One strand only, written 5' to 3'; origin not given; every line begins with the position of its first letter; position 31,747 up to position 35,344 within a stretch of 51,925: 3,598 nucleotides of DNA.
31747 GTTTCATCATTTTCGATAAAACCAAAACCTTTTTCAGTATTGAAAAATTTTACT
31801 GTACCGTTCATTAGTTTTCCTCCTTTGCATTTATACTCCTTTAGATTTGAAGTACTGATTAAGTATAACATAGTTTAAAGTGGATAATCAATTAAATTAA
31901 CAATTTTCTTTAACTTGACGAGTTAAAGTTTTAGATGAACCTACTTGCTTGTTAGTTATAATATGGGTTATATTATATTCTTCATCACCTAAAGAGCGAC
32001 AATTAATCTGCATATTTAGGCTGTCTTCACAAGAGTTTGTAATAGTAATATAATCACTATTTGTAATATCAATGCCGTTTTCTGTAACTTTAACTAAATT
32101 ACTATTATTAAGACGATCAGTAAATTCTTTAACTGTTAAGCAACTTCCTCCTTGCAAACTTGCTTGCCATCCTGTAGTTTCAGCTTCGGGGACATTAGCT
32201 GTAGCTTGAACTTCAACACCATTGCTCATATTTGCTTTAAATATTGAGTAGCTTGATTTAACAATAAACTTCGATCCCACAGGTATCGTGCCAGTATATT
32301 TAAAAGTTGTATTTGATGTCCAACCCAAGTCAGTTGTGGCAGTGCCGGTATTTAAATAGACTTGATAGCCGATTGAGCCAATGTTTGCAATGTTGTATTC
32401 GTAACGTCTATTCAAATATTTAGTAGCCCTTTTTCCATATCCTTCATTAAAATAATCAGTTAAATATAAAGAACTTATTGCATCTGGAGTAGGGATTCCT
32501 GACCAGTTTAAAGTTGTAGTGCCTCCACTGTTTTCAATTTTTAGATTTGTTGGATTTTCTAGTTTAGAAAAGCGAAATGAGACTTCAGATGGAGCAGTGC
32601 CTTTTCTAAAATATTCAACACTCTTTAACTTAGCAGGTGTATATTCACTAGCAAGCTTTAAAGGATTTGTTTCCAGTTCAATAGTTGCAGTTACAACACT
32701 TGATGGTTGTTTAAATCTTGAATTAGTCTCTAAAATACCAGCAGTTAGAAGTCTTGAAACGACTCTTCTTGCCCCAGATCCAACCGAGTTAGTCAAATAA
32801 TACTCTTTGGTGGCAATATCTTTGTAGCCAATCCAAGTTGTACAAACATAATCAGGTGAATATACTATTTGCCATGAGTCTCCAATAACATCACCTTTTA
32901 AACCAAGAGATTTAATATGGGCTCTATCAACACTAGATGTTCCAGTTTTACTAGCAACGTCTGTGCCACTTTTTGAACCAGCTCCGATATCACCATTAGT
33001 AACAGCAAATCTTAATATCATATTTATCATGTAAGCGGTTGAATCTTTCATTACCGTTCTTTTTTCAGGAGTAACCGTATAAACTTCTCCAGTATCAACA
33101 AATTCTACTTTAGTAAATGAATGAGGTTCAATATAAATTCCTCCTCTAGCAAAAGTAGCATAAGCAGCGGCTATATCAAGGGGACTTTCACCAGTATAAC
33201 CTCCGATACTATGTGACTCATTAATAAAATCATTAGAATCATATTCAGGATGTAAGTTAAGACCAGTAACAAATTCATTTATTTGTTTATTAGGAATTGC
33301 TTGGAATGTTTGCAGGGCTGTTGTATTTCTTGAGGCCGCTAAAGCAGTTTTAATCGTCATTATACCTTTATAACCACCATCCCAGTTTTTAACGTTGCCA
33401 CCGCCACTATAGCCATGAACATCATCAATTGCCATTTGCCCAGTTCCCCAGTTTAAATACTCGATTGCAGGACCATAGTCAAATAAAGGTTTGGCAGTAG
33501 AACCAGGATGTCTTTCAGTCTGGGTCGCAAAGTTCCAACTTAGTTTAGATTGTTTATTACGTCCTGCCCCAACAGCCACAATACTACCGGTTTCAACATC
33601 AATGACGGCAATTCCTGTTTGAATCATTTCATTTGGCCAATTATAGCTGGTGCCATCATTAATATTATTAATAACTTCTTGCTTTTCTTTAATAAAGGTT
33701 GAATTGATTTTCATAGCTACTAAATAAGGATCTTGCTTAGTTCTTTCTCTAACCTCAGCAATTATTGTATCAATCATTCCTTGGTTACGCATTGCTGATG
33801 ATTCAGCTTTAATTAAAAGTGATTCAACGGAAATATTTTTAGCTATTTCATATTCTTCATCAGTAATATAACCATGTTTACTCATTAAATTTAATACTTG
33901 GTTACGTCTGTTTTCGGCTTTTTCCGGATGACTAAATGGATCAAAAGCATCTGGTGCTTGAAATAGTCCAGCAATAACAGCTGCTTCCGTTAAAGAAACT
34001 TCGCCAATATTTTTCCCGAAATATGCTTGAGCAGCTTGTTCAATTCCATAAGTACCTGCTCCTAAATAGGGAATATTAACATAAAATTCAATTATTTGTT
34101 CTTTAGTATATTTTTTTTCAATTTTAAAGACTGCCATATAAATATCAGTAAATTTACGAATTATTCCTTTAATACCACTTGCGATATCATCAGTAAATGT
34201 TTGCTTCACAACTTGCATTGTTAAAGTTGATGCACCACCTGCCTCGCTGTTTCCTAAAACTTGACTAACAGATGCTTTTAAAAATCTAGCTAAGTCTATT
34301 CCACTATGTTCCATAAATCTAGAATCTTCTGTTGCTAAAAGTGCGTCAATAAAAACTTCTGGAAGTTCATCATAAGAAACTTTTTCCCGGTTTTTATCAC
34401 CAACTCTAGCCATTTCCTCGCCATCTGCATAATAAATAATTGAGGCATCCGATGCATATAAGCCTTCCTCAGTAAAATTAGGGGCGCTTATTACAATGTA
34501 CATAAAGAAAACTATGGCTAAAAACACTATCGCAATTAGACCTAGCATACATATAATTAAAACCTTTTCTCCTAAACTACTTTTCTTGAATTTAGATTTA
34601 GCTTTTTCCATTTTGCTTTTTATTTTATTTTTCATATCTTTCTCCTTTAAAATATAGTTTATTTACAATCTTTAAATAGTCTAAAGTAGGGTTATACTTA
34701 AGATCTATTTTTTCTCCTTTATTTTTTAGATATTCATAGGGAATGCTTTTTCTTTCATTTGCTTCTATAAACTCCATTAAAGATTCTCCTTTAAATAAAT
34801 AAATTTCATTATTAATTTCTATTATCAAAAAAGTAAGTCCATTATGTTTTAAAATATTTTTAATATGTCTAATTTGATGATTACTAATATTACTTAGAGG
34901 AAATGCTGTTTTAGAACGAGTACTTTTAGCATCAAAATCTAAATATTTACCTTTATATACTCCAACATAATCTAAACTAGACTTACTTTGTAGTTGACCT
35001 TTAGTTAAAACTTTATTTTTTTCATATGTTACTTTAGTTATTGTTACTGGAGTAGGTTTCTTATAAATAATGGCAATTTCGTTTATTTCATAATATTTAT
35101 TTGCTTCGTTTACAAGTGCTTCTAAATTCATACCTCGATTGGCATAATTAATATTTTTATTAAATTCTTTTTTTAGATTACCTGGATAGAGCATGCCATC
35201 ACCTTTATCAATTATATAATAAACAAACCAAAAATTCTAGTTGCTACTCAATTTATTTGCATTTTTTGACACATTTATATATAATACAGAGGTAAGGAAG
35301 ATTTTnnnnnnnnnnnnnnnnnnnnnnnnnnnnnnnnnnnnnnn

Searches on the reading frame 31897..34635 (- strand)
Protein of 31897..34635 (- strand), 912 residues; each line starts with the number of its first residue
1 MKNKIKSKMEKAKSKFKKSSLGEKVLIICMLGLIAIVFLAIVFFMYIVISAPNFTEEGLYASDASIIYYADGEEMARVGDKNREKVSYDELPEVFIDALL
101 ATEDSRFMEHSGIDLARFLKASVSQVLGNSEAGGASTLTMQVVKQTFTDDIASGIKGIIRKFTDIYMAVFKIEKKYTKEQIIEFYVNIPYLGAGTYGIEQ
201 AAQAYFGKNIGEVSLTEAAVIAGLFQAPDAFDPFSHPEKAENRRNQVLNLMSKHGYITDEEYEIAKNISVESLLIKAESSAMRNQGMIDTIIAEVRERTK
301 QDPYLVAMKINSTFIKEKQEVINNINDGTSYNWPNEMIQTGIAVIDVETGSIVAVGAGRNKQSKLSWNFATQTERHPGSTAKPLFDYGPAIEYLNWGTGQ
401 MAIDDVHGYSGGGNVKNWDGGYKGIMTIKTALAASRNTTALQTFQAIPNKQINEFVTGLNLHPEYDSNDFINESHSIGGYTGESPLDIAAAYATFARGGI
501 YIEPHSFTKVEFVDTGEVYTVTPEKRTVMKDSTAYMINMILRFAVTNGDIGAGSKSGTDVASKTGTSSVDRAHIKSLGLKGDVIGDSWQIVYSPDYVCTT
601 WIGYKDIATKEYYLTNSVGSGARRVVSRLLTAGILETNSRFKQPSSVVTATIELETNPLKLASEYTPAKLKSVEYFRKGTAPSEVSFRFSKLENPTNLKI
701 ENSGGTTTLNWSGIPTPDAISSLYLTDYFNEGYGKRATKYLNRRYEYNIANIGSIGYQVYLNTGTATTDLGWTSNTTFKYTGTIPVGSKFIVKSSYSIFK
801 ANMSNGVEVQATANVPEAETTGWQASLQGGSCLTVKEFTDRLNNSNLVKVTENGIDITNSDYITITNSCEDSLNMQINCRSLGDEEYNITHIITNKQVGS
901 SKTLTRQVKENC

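Call 35: search_protein_families(library=pfam, proteins=[window:31897-34635:-], max_evalue=0.00001)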
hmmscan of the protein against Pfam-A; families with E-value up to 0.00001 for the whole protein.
window:31897-34635:- (912 aa): 2 families
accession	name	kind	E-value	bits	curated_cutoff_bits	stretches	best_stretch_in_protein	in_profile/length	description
PF00912.28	Transgly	-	1.4e-53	181.4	27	1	72-251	2-177/178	Transglycosylase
PF00905.27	Transpeptidase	-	1.8e-21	77.1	22.1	1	342-570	3-245/299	Penicillin binding protein transpeptidase domain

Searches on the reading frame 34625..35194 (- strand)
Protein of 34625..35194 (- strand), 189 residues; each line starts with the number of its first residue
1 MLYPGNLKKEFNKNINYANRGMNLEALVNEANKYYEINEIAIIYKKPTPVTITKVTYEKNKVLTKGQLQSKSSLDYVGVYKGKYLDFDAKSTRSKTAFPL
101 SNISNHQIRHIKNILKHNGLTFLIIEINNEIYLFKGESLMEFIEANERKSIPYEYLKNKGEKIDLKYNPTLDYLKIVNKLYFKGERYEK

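Call 35: search_protein_families(library=pfam, proteins=[window:34625-35194:-], max_evalue=0.00001)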
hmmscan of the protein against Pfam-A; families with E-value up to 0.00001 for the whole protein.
window:34625-35194:- (189 aa): 1 family
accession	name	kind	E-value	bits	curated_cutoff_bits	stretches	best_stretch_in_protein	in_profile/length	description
PF03838.20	RecU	-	8.2e-50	169.4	25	1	20-178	1-162/162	Recombination protein U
